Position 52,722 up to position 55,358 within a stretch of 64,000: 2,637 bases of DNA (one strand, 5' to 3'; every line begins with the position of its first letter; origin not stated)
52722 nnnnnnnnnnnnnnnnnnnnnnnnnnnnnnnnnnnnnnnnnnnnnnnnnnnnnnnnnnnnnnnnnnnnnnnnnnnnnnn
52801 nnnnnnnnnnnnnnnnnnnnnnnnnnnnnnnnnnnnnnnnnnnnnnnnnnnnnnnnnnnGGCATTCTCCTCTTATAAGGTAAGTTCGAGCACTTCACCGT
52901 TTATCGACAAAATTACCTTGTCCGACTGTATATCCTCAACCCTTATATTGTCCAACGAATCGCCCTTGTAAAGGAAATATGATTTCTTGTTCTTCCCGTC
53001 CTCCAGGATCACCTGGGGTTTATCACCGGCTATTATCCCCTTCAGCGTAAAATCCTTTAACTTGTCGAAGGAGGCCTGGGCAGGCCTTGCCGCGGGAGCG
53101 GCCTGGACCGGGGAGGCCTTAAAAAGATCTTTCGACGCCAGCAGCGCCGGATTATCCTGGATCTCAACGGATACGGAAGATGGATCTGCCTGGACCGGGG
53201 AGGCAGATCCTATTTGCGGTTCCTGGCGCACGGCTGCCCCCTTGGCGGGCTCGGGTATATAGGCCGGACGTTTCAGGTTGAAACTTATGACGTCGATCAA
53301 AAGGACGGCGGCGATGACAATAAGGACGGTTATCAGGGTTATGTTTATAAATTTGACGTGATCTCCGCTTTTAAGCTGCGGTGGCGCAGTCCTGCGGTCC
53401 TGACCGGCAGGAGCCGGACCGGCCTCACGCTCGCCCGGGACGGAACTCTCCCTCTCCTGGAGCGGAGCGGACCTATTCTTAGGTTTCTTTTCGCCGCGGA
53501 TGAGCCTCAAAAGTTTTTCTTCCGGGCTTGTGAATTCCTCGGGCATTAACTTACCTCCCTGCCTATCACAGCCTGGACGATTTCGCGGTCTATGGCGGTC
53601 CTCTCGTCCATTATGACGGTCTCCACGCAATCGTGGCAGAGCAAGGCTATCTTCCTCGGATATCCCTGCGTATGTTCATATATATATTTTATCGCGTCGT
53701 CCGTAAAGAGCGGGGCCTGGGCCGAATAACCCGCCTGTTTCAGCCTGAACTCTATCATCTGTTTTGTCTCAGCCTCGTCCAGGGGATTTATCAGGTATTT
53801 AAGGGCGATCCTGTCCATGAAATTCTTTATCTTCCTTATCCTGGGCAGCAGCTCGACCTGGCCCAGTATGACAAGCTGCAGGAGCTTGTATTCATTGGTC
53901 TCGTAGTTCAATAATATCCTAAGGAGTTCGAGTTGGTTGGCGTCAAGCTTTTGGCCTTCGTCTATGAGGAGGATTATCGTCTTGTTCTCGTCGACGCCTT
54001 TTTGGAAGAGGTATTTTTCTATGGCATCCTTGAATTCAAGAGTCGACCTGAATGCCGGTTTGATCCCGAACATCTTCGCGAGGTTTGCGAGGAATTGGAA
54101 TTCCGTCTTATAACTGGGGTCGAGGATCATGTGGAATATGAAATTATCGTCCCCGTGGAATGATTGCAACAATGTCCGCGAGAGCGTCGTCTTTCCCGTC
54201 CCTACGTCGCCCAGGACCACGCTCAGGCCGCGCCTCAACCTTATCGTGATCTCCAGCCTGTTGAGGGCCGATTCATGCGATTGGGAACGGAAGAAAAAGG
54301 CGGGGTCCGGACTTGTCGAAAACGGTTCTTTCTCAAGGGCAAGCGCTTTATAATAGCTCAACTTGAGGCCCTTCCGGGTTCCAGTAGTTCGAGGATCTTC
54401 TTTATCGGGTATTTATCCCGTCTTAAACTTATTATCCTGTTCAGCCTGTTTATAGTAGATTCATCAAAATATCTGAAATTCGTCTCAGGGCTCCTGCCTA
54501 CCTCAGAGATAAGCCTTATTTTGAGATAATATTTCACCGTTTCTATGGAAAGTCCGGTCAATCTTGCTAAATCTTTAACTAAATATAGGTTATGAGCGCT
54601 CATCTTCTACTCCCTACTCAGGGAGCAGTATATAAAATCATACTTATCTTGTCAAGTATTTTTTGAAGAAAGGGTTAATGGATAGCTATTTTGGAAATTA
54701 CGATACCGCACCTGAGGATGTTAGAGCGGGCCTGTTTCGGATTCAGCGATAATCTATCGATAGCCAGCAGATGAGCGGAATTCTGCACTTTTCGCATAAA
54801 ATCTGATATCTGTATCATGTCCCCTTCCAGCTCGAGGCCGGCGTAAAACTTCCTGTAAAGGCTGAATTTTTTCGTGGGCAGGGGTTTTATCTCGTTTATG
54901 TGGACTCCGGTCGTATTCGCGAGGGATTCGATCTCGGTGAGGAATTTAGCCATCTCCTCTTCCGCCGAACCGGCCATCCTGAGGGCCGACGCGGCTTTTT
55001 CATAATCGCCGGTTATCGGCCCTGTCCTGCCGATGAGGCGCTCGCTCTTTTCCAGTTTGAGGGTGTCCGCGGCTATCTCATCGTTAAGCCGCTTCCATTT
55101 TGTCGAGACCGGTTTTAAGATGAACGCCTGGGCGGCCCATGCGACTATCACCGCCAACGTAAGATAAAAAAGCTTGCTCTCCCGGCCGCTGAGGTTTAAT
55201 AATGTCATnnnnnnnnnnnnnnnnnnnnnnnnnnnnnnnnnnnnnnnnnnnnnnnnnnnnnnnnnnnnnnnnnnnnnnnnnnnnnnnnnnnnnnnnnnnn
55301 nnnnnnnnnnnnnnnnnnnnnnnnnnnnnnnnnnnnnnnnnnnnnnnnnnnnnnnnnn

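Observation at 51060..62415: Non-canonical type II secretion / type IV pilus-like cluster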

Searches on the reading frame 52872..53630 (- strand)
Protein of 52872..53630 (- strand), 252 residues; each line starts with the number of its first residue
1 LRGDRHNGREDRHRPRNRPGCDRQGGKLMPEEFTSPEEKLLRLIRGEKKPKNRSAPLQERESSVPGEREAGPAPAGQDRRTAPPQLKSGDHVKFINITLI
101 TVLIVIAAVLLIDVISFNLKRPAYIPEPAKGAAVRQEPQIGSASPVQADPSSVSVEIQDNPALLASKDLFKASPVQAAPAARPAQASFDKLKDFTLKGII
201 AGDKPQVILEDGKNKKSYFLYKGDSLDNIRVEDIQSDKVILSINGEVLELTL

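Call 4: search_protein_families(library=pfam, proteins=[window:52872-53630:-], max_evalue=0.01)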
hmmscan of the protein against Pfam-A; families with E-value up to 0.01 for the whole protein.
window:52872-53630:- (252 aa): 3 families
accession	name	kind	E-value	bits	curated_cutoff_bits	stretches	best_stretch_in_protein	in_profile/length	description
PF11356.14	T2SSC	-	7e-08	32.9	27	1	103-252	3-141/141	Type II secretion system protein C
PF23893.1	Y4YQ_C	-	0.0028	17.8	27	1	196-250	3-53/53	Uncharacterised protein Y4YQ C-terminal domain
PF16537.11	T2SSB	-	0.0053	16.8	28.4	0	220-250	27-58/60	Type II secretion system protein B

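Call 6: search_protein_families(library=ncbifam, proteins=[window:52872-53630:-], max_evalue=0.001)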
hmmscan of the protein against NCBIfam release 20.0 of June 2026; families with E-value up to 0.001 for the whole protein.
window:52872-53630:- (252 aa): 1 family
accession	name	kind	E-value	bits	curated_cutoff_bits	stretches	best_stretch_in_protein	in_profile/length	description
NF007242.0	PRK09681.1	equivalog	0.00024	20.2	561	1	162-251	94-184/319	type II secretion system protein GspC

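Call 12: search_protein_families(library=pfam, proteins=[window:52875-53546:-], max_evalue=10)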
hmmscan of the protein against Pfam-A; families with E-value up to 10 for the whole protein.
seq(224 aa): 4 families
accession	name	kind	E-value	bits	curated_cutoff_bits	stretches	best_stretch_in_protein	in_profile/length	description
PF11356.14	T2SSC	-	4.8e-08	33.4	27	1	75-224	3-141/141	Type II secretion system protein C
PF23893.1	Y4YQ_C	-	0.0023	18.1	27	1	168-222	3-53/53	Uncharacterised protein Y4YQ C-terminal domain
PF16537.11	T2SSB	-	0.0045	17.1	28.4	1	192-222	27-58/60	Type II secretion system protein B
PF23862.1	CdsD_C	-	0.052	14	27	1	192-217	25-50/56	CdsD C-terminal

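Call 78: search_solved_structures(query=window:52872-53546:-, max_evalue=10)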
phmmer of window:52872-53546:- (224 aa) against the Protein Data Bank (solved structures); distinct sequences matched with E-value up to 10: 2.
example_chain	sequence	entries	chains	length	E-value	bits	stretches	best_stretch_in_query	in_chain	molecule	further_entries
3oss_C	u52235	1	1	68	0.0042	20.1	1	165-223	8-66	TYPE 2 SECRETION SYSTEM, GSPC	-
8xks_N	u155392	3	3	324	7.9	9.4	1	71-159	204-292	Moc34 | CrTam35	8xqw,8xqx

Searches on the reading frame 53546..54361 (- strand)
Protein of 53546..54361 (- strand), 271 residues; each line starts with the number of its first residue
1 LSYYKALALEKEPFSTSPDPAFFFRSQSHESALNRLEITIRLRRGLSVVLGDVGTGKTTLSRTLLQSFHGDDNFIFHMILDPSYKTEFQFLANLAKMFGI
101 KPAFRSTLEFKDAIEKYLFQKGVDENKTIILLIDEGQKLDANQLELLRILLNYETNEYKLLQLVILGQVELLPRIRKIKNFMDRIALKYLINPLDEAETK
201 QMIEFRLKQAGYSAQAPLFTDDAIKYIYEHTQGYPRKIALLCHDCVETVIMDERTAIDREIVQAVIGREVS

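Call 4: search_protein_families(library=pfam, proteins=[window:53546-54361:-], max_evalue=0.01)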
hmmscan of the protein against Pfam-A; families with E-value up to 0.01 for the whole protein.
window:53546-54361:- (271 aa): 6 families
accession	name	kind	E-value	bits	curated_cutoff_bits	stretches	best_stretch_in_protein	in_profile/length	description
PF13401.12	AAA_22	-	1.3e-18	68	27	1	43-174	4-129/130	AAA domain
PF01637.24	ATPase_2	-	2.8e-08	34.3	33.2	1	30-240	5-224/225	ATPase domain predominantly from Archaea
PF13191.12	AAA_16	-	5e-07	30.8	32.6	1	25-155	5-160/167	AAA ATPase domain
PF20703.3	nSTAND1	-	1.1e-06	29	27.1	1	13-243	7-231/379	Novel STAND NTPase 1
PF13245.12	AAA_19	-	0.00011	22.8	25.1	1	41-154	8-117/134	AAA domain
PF13173.12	AAA_14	-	0.0019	18.7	27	0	48-195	6-124/129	AAA domain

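Call 6: search_protein_families(library=ncbifam, proteins=[window:53546-54361:-], max_evalue=0.001)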
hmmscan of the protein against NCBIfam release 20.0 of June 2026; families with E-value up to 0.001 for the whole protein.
window:53546-54361:- (271 aa): 3 families
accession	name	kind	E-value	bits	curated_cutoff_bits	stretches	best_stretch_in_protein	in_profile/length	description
TIGR03015.1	pepcterm_ATPase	hypoth_equivalog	2.6e-54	184.5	324.5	1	5-267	4-264/269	XrtA/PEP-CTERM system-associated ATPase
NF047389.1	ATPase_Sll1717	subfamily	1.9e-06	27.3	75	0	111-266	175-346/454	P-loop ATPase, Sll1717 family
TIGR02928.1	TIGR02928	subfamily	6.9e-05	21.9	181.3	1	40-210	35-216/366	orc1/cdc6 family replication initiation protein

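Call 48: find_homologous_proteins(query=window:53546-54361:-, max_evalue=1e-10)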
Query window:53546-54361:- (271 aa): 5904 proteins with E <= 1e-10 among 8000 candidates; the best 120 are listed.
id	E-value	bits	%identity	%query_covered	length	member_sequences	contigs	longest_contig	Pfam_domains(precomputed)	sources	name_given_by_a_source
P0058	3.9e-168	575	97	100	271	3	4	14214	PF13401.13,PF20703.4,PF01637.25,PF13191.13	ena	-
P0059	1.4e-167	573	96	100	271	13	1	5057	PF13401.13,PF20703.4,PF01637.25,PF13191.13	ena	-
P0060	2.5e-164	563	94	100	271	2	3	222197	PF13401.13,PF01637.25,PF13191.13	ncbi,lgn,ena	-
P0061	2.9e-164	563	94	100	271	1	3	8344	PF13245.13,PF13401.13,PF20703.4,PF01637.25,PF13191.13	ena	-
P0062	3.2e-158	543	90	100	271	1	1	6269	PF13401.13,PF20703.4,PF01637.25,PF13191.13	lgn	-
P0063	7.2e-152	522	86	100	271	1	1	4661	PF13401.13,PF01637.25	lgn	-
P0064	1.2e-151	521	87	100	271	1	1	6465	PF13401.13,PF20703.4,PF01637.25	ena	-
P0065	6.8e-151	519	86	100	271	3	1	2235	PF13401.13,PF01637.25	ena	-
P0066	1.3e-150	518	86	100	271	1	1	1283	PF13401.13,PF01637.25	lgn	-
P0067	1.5e-150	518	85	100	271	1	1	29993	PF13401.13,PF01637.25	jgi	-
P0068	2.9e-150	517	86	100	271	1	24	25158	PF13401.13,PF01637.25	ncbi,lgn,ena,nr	ncbi:MAG: hypothetical protein A3F87_00785 [Omnitrophica WOR_2 bacterium RIFCSPLOWO2_12_FULL_51_24]|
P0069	6.2e-150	516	86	100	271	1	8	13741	PF13401.13,PF01637.25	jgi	-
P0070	6.3e-150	516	86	99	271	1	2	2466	PF13401.13,PF01637.25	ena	-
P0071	2.0e-149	514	86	100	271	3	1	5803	PF13401.13,PF20703.4,PF01637.25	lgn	-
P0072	3.0e-148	510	86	100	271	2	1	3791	PF13401.13,PF20703.4,PF01637.25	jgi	-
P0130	9.8e-127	440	71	98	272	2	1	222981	PF13401.13,PF01637.25,PF13191.13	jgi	-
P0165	2.1e-125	435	71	100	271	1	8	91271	PF13401.13,PF01637.25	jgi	jgi:general secretion pathway protein A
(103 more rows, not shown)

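Call 49: find_encoding_contigs(protein=P0130, flank=10000, max_places=1)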
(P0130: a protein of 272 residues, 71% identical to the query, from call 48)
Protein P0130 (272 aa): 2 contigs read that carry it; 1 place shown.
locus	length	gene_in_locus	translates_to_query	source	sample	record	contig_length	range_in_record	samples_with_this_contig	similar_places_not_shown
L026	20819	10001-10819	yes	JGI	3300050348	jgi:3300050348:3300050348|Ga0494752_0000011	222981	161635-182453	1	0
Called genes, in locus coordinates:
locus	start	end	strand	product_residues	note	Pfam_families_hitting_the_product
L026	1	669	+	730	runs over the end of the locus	PF16927:HisKA_7TM, PF01590:GAF, PF13492:GAF_3, PF00512:HisKA (weak), PF02518:HATPase_c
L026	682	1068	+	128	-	PF00072:Response_reg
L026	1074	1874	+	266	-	PF00550:PP-binding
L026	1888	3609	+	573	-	PF05157:MshEN, PF00437:T2SSE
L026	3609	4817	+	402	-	PF28597:T2SSF_N, PF00482:T2SSF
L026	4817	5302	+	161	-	-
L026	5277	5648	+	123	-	PF07963:N_methyl (weak)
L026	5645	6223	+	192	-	PF07963:N_methyl (weak)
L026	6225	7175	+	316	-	PF14341:PilX_N (weak), PF21687:T2SSK_1st (faint), PF12836:HHH_3 (faint)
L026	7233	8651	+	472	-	PF11104:PilM_2, PF05137:PilN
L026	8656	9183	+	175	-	-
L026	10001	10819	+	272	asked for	PF01637:ATPase_2, PF13191:AAA_16 (weak), PF13401:AAA_22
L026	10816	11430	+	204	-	PF11356:T2SSC (weak)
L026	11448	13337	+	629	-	PF03958:Secretin_N, PF00263:Secretin, PF13103:TonB_2 (faint)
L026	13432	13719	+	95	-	PF02686:GatC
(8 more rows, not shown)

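Call 50: find_encoding_contigs(protein=P0165, flank=10000, max_places=1)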
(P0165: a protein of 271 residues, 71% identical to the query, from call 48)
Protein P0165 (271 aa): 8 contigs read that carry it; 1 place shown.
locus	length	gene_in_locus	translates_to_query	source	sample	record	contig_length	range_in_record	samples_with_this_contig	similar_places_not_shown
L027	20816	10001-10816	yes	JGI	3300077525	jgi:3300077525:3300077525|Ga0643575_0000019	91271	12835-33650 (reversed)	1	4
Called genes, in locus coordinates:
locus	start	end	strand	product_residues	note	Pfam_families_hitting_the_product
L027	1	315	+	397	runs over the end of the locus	PF00919:UPF0004, PF04055:Radical_SAM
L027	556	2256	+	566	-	PF05157:MshEN, PF00437:T2SSE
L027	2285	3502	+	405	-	PF28597:T2SSF_N, PF00482:T2SSF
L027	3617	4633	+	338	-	PF00356:LacI, PF00532:Peripla_BP_1, PF13407:Peripla_BP_4, PF13377:Peripla_BP_3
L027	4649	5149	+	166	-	-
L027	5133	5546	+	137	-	-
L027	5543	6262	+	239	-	PF07963:N_methyl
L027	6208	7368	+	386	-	PF12836:HHH_3 (faint), PF21687:T2SSK_1st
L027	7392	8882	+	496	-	PF11104:PilM_2 (weak), PF05137:PilN (weak)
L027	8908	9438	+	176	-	PF04350:PilO (weak), PF10741:T2SSM_b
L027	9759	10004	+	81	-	PF13411:MerR_1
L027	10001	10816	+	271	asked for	PF01637:ATPase_2, PF13401:AAA_22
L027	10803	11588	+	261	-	-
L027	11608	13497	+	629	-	PF03958:Secretin_N, PF00263:Secretin, PF13103:TonB_2 (weak)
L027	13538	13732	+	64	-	PF18930:DUF5679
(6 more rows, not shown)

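Call 79: search_solved_structures(query=window:53546-54361:-, max_evalue=1)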
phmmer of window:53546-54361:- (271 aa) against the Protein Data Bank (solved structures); distinct sequences matched with E-value up to 1: 17.
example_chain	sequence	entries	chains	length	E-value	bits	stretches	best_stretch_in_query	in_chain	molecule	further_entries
8xvb_A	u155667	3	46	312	0.0019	20.9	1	15-170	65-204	ATP-dependent target DNA activator B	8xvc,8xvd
6em8_A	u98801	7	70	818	0.014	18.1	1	45-79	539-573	ATP-dependent Clp protease ATP-binding subunit ClpC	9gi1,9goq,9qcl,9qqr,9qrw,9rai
6em9_A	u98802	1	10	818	0.014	18.1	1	45-79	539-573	ATP-dependent Clp protease ATP-binding subunit ClpC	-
3pxi_A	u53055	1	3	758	0.045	16.4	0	45-80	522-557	Negative regulator of genetic competence ClpC/MecB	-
3j3s_A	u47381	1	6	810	0.055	16.1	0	45-78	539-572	Negative regulator of genetic competence ClpC/MecB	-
3j3t_A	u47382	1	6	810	0.057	16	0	45-79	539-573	Negative regulator of genetic competence ClpC/MecB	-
3j3r_A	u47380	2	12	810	0.067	15.8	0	45-78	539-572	Negative regulator of genetic competence ClpC/MecB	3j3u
7abr_A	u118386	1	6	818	0.069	15.8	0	45-78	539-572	Negative regulator of genetic competence ClpC/MecB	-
6emw_B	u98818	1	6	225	0.073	15.7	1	45-80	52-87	ATP-dependent Clp protease ATP-binding subunit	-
6pb3_A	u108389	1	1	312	0.29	13.7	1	18-139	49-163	Rhizobiales Sp. Pch2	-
8a8u_A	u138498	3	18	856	0.33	13.5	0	45-106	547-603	ATP-dependent Clp protease ATP-binding subunit ClpC1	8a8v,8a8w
9if4_A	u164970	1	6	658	0.39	13.3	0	45-106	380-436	ATP-dependent Clp protease ATP-binding subunit ClpC1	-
8ycx_A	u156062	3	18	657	0.57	12.8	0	45-105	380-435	ATP-dependent Clp protease ATP-binding subunit ClpC1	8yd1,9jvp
2h1i_A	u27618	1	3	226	0.65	12.6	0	111-150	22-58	Carboxylesterase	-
8xon_S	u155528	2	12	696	0.85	12.2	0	45-106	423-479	NDP-hexose 4-ketoreductase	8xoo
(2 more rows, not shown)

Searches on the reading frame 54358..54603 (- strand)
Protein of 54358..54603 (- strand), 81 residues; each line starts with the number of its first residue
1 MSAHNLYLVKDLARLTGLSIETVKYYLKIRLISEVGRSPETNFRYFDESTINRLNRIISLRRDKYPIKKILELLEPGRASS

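Call 3: search_protein_families(library=pfam, proteins=[window:54358-54603:-], max_evalue=0.01)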
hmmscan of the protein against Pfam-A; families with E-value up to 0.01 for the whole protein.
window:54358-54603:- (81 aa): 4 families
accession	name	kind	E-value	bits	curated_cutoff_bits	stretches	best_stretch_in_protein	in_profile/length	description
PF13411.12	MerR_1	-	7.6e-12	45.6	21.6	1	7-75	1-67/69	MerR HTH family regulatory protein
PF00376.29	MerR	-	1.7e-06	28.1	28.2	1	10-39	3-32/38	MerR family regulatory protein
PF02796.21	HTH_7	-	0.00016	22.1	23.8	0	52-74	7-31/45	Helix-turn-helix domain of resolvase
PF13412.12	HTH_24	-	0.009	16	21.9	0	10-28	21-39/48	Winged helix-turn-helix DNA-binding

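Call 5: search_protein_families(library=ncbifam, proteins=[window:54358-54603:-], max_evalue=0.001)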
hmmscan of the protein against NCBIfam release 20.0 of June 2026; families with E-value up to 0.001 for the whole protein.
window:54358-54603:- (81 aa): 8 families
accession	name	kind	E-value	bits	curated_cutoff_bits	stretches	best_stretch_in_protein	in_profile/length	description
NF007069.0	PRK09514.1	equivalog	6.6e-07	29.4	143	1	7-75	2-69/141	Zn(2+)-responsive transcriptional regulator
NF041849.1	trans_regNmlR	equivalog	1.6e-06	28.2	175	1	9-72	3-65/117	stress response transcriptional regulator NmlR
TIGR02047.1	CadR-PbrR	equivalog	2.3e-06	27.7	151.45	1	10-74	4-67/127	Cd(II)/Pb(II)-responsive transcriptional regulator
TIGR02044.1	CueR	equivalog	4.5e-06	26.7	147.4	1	10-74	4-67/127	Cu(I)-responsive transcriptional regulator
TIGR02051.1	MerR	equivalog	8.2e-06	26.1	150.85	1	10-75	3-67/124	mercury resistance transcriptional regulator MerR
TIGR02043.1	ZntR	equivalog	0.00017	21.8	167.95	1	7-75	2-69/131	Zn(2+)-responsive transcriptional regulator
NF050798.1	TF_FtsR_Actino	equivalog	0.00025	21.2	150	0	41-75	38-73/223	transcriptional regulator FtsR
NF053782.1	ChlnTransRegdde3219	equivalog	0.0007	19.2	450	1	1-51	1-50/278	choline utilization transcriptional activator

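Call 80: search_solved_structures(query=window:54358-54603:-, max_evalue=1)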
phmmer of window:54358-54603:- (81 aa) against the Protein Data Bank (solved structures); distinct sequences matched with E-value up to 1: 34.
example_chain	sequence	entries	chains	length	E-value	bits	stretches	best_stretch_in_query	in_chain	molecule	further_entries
3qao_A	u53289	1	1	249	4.8e-07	33.1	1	5-75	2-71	MerR-like transcriptional regulator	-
7ckq_G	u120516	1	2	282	2.1e-05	27.9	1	5-70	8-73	Multidrug-efflux transporter 1 regulator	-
3q5p_A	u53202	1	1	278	2.3e-05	27.8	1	5-70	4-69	Multidrug-efflux transporter 1 regulator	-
3d6y_A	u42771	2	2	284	2.3e-05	27.8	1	5-70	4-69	Multidrug-efflux transporter 1 regulator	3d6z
3q1m_A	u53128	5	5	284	2.3e-05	27.8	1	5-70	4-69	Multidrug-efflux transporter 1 regulator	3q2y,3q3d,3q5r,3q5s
1exi_A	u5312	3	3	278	2.3e-05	27.7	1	5-70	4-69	MULTIDRUG-EFFLUX TRANSPORTER REGULATOR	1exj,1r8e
3d71_A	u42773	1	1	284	2.4e-05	27.7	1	5-70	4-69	Multidrug-efflux transporter 1 regulator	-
3iao_A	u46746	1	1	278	2.4e-05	27.7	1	5-70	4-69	Multidrug-efflux transporter 1 regulator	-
3d70_A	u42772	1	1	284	2.5e-05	27.7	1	5-70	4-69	BMR promoter DNA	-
5xql_A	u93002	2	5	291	2.5e-05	27.6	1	6-76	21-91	Multidrug-efflux transporter 1 regulator | C-di-GMP-binding multidrug transporter transcriptional regulator BrlR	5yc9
7cla_A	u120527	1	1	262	3e-05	27.4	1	5-75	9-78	HTH-type transcriptional regulator SkgA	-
5xbt_A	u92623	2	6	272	3.8e-05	27.1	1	9-76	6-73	Probable transcriptional regulator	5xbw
1jbg_A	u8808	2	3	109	0.00021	24.7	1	7-75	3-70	transcription activator of multidrug-efflux transporter genes mta | transcription activator MtaN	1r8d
4ua1_A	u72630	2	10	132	0.00033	24.1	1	9-74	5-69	Regulatory protein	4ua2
6jgf_A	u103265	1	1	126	0.00044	23.7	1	9-73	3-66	CadR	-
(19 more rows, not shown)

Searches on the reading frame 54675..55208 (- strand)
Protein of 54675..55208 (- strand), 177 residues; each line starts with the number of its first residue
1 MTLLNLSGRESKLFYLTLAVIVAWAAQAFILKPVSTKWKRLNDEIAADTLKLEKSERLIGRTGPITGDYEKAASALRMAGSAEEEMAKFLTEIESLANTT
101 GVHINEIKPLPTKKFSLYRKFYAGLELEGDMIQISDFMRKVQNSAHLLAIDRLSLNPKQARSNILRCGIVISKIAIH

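Call 3: search_protein_families(library=pfam, proteins=[window:54675-55208:-], max_evalue=0.01)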
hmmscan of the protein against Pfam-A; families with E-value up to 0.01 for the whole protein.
window:54675-55208:- (177 aa): 2 families
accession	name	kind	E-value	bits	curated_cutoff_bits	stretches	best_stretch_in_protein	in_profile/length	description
PF04350.18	PilO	-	3.4e-07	30.9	22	1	82-169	48-136/145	Pilus assembly protein, PilO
PF10741.14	T2SSM_b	-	0.00027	21.2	21.7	1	81-159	11-91/111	Type II secretion system (T2SS), protein M subtype b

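Call 5: search_protein_families(library=ncbifam, proteins=[window:54675-55208:-], max_evalue=0.001)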
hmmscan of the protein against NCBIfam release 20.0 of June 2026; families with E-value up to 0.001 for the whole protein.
window:54675-55208:- (177 aa): 1 family
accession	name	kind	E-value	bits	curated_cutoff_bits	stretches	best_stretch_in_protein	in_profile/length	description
NF040576.1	T2SS_GspM_XpsM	equivalog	2.1e-11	43.8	60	1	14-162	3-157/180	type II secretion system protein GspM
